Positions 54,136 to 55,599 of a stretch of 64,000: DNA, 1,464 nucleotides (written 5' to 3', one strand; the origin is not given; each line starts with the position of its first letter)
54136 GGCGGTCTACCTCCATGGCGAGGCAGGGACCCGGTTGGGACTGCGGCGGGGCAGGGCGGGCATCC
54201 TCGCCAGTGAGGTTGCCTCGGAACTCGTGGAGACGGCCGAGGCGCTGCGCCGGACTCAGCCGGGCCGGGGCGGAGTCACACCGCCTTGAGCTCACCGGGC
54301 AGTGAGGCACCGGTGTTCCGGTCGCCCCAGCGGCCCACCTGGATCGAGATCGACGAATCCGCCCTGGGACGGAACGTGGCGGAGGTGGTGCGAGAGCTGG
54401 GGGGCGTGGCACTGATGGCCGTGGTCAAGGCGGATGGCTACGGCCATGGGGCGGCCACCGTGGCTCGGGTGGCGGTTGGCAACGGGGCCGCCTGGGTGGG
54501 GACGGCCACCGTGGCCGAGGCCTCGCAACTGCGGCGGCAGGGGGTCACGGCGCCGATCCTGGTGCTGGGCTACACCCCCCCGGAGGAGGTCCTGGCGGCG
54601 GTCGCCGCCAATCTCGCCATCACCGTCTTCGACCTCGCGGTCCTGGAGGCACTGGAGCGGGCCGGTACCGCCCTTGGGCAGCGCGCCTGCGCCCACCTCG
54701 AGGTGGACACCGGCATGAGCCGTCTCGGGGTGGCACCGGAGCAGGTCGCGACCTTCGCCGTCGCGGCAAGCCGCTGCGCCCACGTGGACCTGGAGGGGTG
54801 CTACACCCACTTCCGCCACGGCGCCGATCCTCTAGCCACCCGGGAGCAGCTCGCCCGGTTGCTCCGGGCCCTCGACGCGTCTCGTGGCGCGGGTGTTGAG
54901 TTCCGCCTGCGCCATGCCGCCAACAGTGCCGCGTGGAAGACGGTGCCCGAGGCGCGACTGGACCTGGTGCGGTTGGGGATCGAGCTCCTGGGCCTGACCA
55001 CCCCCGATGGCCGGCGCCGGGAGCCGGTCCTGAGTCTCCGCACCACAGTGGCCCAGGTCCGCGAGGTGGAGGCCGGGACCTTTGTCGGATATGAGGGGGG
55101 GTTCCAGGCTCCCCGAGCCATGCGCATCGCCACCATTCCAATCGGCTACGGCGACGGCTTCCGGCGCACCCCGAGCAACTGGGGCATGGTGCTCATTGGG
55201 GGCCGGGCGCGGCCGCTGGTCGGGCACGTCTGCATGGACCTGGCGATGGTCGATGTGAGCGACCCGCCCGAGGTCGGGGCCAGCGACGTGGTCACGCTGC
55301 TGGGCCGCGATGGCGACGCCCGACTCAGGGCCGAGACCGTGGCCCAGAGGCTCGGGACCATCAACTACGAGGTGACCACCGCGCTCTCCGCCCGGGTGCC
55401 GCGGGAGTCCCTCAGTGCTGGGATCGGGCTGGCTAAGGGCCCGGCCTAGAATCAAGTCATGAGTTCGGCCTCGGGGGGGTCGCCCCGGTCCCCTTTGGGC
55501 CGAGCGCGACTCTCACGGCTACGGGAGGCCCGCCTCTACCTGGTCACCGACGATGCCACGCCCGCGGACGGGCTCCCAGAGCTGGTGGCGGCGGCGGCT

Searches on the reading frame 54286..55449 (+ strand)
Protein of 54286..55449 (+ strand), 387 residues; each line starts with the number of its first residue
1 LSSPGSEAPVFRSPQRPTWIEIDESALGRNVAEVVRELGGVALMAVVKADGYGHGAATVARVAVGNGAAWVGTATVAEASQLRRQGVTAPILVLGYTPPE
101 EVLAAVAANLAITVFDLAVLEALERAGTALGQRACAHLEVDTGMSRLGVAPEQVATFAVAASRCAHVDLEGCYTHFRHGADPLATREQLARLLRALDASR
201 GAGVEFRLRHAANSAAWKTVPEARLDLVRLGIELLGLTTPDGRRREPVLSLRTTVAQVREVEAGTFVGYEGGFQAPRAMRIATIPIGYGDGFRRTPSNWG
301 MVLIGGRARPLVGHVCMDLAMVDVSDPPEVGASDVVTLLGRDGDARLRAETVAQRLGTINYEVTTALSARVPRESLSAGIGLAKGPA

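Call 4: search_protein_families(library=pfam, proteins=[window:54286-55449:+], max_evalue=0.01)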
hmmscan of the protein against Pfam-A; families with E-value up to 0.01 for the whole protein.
window:54286-55449:+ (387 aa): 2 families
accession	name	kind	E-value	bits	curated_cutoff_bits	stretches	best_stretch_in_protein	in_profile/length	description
PF01168.26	Ala_racemase_N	-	1.5e-59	201.9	24.1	1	22-238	1-219/220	Alanine racemase, N-terminal domain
PF00842.27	Ala_racemase_C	-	2.4e-42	144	25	1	248-374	1-126/127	Alanine racemase, C-terminal domain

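Call 55: search_protein_families(library=ncbifam, proteins=[window:54286-55446:+], max_evalue=0.00001)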
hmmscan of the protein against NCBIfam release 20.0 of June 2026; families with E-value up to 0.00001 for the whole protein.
window:54286-55446:+ (387 aa): 9 families
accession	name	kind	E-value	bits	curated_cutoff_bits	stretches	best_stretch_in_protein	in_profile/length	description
TIGR00492.1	alr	equivalog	1e-91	307.6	168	1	16-375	1-367/369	alanine racemase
NF033131.1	vanT-G-Cterm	exception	3e-82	276.4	460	1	18-373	3-366/368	serine racemase VanT catalytic subunit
NF008897.0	PRK11930.1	equivalog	2.2e-70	237.7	804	1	18-373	460-817/822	bifunctional UDP-N-acetylmuramoyl-tripeptide:D-alanyl-D-alanine ligase/alanine racemase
NF002970.2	PRK03646.1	exception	8.2e-45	153.4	600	1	16-373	3-353/356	catabolic alanine racemase DadX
NF033132.1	vanT-CELN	equivalog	4e-43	147.8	900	1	21-373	343-695/697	membrane-bound serine racemase VanT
NF000791.0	PRK00053.2-2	equivalog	4.1e-38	131.4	218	1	20-374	4-338/340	alanine racemase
NF009879.0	PRK13340.1-4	subfamily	1.4e-36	126.2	434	1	17-372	41-401/406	alanine racemase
NF033133.1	vanT-L-cat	exception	5.8e-31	108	750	1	41-371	32-361/366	serine racemase VanT-L catalytic subunit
NF000792.0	PRK00053.2-3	equivalog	3.2e-30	105.5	384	1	20-373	6-356/360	alanine racemase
